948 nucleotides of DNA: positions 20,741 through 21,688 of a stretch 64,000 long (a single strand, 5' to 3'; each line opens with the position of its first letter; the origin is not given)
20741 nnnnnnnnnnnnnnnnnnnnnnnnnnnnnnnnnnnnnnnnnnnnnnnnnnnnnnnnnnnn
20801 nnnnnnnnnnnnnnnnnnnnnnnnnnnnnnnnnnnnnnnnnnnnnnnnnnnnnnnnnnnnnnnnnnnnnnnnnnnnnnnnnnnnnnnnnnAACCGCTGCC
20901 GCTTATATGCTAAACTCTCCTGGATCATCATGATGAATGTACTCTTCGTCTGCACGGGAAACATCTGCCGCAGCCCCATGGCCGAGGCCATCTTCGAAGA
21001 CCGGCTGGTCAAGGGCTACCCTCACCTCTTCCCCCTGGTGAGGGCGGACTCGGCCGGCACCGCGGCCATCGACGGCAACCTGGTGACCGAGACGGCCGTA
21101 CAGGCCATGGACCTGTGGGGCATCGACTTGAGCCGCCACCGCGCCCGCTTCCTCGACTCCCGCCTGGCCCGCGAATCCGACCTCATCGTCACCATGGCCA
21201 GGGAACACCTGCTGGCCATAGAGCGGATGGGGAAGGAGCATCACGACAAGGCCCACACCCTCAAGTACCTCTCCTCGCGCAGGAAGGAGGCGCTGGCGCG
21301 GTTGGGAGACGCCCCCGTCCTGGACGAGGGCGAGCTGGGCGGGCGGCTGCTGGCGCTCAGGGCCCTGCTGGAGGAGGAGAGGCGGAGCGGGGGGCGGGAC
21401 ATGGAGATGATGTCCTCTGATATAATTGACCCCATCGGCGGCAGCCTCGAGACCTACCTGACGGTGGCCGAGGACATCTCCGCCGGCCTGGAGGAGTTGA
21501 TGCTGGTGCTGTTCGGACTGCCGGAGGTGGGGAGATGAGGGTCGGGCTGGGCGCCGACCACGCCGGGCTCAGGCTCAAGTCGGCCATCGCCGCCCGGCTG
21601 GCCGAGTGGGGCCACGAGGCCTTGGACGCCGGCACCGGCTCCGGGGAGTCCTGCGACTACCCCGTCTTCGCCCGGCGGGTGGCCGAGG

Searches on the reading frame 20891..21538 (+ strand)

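Call 41: search_protein_families(library=pfam, proteins=[window:20891-21538:+], max_evalue=0.0001)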
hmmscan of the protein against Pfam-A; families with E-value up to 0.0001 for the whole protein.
window:20891-21538:+ (215 aa): 1 family
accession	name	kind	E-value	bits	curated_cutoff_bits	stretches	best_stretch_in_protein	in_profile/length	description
PF01451.26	LMWPc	-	2.1e-26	93.3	23.2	1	17-126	1-109/144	Low molecular weight phosphotyrosine protein phosphatase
